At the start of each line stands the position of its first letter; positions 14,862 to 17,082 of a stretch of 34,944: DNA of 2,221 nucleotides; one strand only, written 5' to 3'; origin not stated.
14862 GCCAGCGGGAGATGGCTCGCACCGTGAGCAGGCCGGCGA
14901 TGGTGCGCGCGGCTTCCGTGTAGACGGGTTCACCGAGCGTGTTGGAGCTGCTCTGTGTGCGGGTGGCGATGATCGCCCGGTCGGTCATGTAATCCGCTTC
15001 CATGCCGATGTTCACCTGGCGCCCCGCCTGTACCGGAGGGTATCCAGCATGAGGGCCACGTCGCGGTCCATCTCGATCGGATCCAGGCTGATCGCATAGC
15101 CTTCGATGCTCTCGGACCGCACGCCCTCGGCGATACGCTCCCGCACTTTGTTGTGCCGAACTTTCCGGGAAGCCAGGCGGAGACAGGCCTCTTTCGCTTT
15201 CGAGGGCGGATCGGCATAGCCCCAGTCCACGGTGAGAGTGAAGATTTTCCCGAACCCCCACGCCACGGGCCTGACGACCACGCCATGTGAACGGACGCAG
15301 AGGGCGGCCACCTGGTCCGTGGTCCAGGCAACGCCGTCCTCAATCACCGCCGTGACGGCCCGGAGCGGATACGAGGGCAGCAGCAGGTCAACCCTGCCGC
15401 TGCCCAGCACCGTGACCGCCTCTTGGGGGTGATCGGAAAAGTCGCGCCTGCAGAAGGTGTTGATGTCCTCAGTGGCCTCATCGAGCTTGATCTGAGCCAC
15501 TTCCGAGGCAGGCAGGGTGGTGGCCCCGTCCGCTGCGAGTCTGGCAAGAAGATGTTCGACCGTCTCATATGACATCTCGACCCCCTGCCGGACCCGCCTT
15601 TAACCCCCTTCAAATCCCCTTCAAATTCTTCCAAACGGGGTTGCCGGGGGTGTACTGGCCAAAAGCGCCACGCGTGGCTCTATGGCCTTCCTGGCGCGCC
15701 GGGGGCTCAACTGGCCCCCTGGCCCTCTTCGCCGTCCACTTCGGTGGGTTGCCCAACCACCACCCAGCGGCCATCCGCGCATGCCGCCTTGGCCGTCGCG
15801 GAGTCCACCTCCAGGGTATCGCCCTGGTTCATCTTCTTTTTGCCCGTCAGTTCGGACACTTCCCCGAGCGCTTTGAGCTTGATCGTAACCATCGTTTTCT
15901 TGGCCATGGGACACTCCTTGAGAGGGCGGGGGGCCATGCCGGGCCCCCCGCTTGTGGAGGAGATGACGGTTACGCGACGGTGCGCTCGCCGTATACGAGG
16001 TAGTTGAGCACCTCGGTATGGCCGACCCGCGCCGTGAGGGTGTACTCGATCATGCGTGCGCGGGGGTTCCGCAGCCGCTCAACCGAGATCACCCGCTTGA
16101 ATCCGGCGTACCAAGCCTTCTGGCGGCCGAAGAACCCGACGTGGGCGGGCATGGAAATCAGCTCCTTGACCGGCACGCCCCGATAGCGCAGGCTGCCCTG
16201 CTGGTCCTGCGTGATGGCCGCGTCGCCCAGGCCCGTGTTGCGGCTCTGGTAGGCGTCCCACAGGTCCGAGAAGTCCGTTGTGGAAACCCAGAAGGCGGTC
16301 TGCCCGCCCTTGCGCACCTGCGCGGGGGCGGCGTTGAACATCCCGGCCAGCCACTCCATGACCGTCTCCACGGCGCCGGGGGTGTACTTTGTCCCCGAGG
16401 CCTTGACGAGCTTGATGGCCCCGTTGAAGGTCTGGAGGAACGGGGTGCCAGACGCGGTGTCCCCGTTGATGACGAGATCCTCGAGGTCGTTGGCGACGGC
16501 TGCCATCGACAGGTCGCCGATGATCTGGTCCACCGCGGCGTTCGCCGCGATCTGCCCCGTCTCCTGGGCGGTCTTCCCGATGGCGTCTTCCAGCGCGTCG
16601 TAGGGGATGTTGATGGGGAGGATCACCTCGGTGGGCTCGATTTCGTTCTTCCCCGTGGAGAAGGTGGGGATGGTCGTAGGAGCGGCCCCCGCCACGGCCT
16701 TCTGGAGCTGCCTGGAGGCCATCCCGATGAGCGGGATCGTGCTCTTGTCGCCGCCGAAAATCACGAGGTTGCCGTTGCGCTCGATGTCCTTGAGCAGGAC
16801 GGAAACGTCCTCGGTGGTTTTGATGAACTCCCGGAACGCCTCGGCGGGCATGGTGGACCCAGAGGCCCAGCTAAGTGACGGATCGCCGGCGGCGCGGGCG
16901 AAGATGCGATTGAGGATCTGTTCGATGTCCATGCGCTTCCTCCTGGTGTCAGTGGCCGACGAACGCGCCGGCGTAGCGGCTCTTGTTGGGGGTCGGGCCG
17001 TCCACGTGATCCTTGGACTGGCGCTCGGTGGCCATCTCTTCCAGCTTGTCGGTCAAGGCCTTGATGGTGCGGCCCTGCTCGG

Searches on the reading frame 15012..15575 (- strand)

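Call 4: search_protein_families(library=pfam, proteins=[window:15012-15575:-], max_evalue=0.1)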
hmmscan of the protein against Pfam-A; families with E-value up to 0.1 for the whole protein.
window:15012-15575:- (187 aa): 0 families

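Call 5: search_protein_families(library=phrogs, proteins=[window:15012-15575:-], max_evalue=0.1)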
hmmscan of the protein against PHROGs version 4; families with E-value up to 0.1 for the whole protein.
window:15012-15575:- (187 aa): 3 families
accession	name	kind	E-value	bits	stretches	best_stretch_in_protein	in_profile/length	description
phrog_442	-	connector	1.8e-16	61.2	1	5-184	89-264/270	head-tail adaptor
phrog_30828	-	unknown function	0.001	19.2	1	32-150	128-261/333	-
phrog_4931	-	connector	0.076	14.1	0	121-165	52-95/130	head-tail adaptor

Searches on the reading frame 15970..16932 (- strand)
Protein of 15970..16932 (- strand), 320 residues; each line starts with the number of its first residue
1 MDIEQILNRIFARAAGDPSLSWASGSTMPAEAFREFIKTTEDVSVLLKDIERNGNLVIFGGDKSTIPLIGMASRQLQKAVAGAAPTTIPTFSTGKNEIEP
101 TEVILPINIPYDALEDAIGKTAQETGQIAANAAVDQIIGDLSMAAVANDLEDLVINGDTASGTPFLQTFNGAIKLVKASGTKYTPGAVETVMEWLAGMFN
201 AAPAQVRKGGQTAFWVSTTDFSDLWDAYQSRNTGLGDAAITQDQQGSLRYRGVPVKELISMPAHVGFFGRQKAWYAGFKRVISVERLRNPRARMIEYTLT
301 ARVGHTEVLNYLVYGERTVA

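Call 6: search_protein_families(library=phrogs, proteins=[window:15970-16932:-], max_evalue=0.01)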
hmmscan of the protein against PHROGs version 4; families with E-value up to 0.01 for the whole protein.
window:15970-16932:- (320 aa): 2 families
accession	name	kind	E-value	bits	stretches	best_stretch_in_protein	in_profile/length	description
phrog_1623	-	head and packaging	3.5e-43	149.1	1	21-304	19-288/305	virion structural protein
phrog_11320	-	unknown function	3.3e-06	27.2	1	143-264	126-242/324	-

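Call 7: search_protein_families(library=pfam, proteins=[window:15970-16932:-], max_evalue=0.01)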
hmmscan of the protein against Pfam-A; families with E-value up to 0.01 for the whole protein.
window:15970-16932:- (320 aa): 0 families

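Call 11: search_dna_similar(query=window:15970-16932:-, collection=phages, mode=protein, max_evalue=0.00001)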
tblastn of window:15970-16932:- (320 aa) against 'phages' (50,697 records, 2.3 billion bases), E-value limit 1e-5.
Records with a match: 82; places in all: 82; records where one place covers at least 80% of the query: 49.
Best place of each record, by identity: <60% 82.
By first word of the organism name: Vibrio 32; Pseudomonas 12; Clostridium 10; Bacillus 7; Rhizobium 6; Rhodobacter 5; Stenotrophomonas 4; Methanothermobacter 2; Aeromonas 1; Agrobacterium 1; and 2 more.
By host as written in the record: - 8; Clostridium perfringens 7; Rhodobacter capsulatus YW1 5; Vibrio parahaemolyticus 5; Pseudomonas aeruginosa 5; Stenotrophomonas maltophilia 4; Vibrio alginolyticus 4; Bacillus thuringiensis VKM B-83 2; and 34 more.
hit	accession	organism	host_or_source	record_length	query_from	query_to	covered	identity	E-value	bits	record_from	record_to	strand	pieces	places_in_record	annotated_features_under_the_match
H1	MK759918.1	Bacillus phage vB_BtS_B83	Bacillus thuringiensis VKM B-83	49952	19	303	89%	30.4%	3e-19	94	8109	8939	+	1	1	major casid protein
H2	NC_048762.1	Bacillus phage vB_BtS_B83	Bacillus thuringiensis VKM B-83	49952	19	303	89%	30.4%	3e-19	94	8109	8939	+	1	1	virion structural protein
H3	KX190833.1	Bacillus phage vB_BtS_BMBtp14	Bacillus thuringiensis BGSC 4AJ1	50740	8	303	93%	29.3%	7e-17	87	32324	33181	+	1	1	capsid protein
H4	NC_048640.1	Bacillus phage vB_BtS_BMBtp14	Bacillus thuringiensis BGSC 4AJ1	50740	8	303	93%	29.3%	7e-17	87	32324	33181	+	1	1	virion structural protein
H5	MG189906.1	Stenotrophomonas phage vB_SmaS_DLP_5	Stenotrophomonas maltophilia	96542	22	303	88%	29.1%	6e-18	90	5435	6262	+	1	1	major capsid protein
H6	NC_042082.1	Stenotrophomonas phage vB_SmaS_DLP_5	Stenotrophomonas maltophilia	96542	22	303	88%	29.1%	6e-18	90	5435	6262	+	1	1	virion structural protein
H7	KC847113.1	Bacillus phage PBP180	Bacillus pumilus strain CCTCC AB94180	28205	6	303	93%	27.2%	1e-15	84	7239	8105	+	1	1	defective phage PBP180 | capsid protein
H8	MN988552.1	Rhizobium phage RHph_I4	Rhizobium phaseoli N771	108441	23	308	89%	28.3%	9e-12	72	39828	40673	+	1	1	capsid protein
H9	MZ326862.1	Stenotrophomonas phage Summit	Stenotrophomonas maltophilia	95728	23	303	88%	28.6%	4e-16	85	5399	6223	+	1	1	major capsid protein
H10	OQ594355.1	Aeromonas phage HJ05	Aeromonas hydrophila AH10 (CCTCC ...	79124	7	303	93%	26.9%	7e-14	78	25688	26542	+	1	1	hypothetical protein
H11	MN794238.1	Vibrio phage VH2_2019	Vibrio natiegens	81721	23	303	88%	28.4%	2e-11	71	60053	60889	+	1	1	xkdG: XkdG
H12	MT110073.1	Stenotrophomonas phage vB_SmaS_DLP_3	Stenotrophomonas maltophilia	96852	22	303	88%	28.2%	6e-17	87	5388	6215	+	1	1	major capsid protein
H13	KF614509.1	Rhizobium phage vB_RleS_L338C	Rhizobium leguminosarum biovar viciae ...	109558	23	308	89%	27.7%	8e-10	66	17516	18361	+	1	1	capsid protein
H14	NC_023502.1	Rhizobium phage vB_RleS_L338C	Rhizobium leguminosarum biovar viciae ...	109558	23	308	89%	27.7%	8e-10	66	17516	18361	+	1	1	virion structural protein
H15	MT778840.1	Rhizobium phage P11VFA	-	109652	23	308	89%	27.7%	8e-10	66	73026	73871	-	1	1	capsid protein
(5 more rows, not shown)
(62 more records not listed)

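Call 94: find_related_loci(query=window:15970-16932:-, collection=viral_contigs, flank=10000)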
Query window:15970-16932:- (320 aa) in viral_contigs; peptide patterns used: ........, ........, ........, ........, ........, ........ (x = any residue, [..] = any of these).
2 stretches matched a pattern, but none encodes a relative of the query by tblastn (E <= 1e-3).

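Call 98: find_related_loci(query=A6, collection=viral_contigs, flank=10000)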
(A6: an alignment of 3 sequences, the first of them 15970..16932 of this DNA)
Query A6 (320 aa) in viral_contigs; peptide patterns used: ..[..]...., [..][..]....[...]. (x = any residue, [..] = any of these).
62 stretches matched a pattern; 1 encode a relative of the query (tblastn E <= 1e-3); 1 distinct loci.
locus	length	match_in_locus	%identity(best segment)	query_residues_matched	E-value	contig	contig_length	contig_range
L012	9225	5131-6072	50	3-318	1e-99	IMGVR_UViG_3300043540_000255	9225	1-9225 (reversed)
